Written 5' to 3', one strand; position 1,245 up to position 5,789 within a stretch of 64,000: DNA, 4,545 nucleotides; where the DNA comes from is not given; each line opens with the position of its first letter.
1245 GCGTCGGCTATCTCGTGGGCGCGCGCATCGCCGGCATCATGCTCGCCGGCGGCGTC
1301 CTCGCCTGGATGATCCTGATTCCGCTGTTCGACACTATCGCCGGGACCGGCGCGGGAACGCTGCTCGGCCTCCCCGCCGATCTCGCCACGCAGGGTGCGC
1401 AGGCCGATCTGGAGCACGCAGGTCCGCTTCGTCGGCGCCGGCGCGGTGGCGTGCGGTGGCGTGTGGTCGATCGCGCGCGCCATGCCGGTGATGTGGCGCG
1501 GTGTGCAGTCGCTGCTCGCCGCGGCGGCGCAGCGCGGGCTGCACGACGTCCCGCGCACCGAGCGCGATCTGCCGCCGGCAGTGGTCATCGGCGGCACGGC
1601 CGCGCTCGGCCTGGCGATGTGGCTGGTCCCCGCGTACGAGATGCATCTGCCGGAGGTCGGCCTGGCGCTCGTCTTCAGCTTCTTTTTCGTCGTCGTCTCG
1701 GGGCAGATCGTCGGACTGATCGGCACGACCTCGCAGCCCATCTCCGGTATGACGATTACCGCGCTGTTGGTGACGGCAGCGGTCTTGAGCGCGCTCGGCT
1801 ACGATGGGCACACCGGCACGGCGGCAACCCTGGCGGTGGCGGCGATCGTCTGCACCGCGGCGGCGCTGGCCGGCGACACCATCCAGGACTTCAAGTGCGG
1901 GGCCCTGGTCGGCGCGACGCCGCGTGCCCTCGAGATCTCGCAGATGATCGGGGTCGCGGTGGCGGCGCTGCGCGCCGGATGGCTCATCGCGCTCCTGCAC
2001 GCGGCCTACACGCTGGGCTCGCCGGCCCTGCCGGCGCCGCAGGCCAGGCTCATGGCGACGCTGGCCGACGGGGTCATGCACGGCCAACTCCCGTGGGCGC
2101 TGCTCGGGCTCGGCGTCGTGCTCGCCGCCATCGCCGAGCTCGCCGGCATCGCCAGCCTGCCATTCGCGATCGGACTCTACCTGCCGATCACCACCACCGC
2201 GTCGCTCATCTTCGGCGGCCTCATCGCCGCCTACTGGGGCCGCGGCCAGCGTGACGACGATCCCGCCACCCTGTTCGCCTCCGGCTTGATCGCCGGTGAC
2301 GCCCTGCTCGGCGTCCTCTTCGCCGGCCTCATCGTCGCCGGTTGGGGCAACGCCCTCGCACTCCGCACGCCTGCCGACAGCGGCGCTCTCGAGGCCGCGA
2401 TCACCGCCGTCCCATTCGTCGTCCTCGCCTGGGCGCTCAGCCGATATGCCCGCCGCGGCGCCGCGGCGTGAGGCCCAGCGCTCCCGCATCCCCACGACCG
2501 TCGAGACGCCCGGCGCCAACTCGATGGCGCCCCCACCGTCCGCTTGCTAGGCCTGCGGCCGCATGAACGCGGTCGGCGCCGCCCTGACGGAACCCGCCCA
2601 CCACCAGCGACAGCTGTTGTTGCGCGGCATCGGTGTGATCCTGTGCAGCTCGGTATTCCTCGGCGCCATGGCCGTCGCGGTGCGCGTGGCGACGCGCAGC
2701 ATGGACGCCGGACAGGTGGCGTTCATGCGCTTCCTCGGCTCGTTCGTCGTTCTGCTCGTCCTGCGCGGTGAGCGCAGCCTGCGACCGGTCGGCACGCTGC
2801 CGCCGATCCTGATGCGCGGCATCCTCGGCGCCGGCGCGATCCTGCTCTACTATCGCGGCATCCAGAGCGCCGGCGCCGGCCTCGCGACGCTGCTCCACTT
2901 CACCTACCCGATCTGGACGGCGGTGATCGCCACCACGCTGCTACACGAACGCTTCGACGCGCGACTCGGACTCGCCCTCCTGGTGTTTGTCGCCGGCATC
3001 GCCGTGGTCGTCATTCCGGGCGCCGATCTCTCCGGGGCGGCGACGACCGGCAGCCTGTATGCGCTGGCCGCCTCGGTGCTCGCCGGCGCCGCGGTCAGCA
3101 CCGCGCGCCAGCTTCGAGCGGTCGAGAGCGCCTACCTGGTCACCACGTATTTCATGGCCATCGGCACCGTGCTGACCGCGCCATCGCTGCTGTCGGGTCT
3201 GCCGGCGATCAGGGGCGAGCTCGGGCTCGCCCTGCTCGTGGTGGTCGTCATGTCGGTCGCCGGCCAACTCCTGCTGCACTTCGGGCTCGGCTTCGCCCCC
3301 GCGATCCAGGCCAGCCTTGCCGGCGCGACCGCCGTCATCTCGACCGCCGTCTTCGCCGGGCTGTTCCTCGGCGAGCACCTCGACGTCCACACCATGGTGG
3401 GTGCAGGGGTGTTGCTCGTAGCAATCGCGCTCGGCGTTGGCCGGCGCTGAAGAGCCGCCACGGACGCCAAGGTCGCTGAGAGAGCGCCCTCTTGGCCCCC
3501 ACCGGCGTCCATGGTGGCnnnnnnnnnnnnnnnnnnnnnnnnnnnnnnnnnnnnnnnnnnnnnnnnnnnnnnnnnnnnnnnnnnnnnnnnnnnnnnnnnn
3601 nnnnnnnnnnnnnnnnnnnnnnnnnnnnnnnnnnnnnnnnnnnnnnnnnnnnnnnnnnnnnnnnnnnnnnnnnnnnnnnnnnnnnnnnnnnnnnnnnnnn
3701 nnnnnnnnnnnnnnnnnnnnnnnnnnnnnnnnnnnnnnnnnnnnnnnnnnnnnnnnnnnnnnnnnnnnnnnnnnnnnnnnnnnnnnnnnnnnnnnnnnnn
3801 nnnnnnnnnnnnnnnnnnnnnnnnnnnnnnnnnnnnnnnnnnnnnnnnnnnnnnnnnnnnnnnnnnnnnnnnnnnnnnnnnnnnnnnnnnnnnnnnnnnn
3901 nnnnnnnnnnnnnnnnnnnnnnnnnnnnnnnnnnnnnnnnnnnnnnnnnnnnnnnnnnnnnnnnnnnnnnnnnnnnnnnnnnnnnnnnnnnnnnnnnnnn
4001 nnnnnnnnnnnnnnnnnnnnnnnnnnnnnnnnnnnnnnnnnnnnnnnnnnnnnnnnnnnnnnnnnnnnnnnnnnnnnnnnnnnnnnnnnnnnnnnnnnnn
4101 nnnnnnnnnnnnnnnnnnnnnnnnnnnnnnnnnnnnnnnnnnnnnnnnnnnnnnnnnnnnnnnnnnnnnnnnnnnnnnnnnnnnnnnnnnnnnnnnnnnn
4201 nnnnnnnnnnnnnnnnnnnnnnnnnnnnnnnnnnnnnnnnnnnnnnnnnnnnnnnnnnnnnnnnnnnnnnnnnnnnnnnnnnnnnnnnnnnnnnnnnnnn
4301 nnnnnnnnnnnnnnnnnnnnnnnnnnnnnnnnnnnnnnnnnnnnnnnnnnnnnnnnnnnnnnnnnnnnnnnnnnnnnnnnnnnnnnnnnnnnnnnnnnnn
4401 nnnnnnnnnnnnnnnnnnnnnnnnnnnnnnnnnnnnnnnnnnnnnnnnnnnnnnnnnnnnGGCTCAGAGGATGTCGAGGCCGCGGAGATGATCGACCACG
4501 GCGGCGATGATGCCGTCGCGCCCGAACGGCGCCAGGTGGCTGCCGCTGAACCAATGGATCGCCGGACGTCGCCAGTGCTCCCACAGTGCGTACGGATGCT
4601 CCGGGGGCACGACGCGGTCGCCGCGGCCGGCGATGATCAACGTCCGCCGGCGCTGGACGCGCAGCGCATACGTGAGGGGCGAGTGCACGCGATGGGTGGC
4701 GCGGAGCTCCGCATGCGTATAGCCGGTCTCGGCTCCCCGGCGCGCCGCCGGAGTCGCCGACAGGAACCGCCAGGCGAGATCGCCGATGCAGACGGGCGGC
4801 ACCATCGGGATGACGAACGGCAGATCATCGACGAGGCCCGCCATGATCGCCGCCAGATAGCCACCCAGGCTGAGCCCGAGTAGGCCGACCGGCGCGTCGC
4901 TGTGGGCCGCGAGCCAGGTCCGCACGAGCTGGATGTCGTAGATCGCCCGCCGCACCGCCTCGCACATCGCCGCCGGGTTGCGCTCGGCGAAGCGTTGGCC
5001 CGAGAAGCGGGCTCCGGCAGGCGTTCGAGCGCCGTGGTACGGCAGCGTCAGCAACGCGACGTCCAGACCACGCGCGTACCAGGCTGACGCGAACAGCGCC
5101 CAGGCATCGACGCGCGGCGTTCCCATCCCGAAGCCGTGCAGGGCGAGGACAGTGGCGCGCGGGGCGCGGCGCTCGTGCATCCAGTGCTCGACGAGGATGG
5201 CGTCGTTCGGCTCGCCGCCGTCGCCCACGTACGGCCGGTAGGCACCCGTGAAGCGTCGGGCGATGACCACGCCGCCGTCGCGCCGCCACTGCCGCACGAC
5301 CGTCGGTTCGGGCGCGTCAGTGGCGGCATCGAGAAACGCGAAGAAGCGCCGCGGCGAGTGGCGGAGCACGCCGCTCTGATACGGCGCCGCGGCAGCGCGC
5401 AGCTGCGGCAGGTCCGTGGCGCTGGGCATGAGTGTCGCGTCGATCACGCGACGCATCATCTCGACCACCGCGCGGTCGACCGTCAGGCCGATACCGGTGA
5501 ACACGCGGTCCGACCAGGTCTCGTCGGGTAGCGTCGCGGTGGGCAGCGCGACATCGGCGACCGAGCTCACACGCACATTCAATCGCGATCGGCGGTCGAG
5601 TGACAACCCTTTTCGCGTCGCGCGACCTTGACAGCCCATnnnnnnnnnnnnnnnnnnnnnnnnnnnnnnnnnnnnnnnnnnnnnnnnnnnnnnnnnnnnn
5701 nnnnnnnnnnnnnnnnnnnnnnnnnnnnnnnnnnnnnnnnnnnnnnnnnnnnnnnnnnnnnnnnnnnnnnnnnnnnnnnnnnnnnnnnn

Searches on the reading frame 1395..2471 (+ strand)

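Call 72: search_protein_families(library=pfam, proteins=[window:1395-2471:+], max_evalue=0.00001)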
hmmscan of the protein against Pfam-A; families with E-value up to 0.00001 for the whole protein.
window:1395-2471:+ (358 aa): 1 family
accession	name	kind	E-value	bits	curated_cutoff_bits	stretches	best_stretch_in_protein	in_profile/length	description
PF03169.20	OPT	-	6.2e-51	174.2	25.8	1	5-312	283-622/623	OPT oligopeptide transporter protein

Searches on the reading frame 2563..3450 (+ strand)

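Call 72: search_protein_families(library=pfam, proteins=[window:2563-3450:+], max_evalue=0.00001)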
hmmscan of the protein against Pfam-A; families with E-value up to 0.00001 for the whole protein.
window:2563-3450:+ (295 aa): 1 family
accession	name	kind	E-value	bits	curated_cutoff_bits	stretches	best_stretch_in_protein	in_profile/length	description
PF00892.27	EamA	-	1.8e-29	103.1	28.2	2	21-150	2-134/135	EamA-like transporter family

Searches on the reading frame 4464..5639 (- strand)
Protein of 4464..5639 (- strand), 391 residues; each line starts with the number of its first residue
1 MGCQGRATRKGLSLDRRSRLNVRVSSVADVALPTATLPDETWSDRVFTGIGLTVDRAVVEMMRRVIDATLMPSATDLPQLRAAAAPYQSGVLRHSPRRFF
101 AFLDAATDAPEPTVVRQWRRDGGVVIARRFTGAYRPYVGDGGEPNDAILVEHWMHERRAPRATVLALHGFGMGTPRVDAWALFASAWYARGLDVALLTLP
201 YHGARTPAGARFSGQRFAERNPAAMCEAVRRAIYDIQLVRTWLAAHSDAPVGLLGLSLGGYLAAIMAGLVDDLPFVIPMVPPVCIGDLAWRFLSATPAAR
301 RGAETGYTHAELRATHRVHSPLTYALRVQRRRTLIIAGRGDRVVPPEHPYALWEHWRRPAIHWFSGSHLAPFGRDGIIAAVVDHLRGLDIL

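Call 72: search_protein_families(library=pfam, proteins=[window:4464-5639:-], max_evalue=0.00001)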
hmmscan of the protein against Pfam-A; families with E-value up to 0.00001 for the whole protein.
window:4464-5639:- (391 aa): 1 family
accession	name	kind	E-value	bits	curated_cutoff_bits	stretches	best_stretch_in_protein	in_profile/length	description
PF00561.26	Abhydrolase_1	-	8.3e-06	26.1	25.8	0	163-269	2-89/245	alpha/beta hydrolase fold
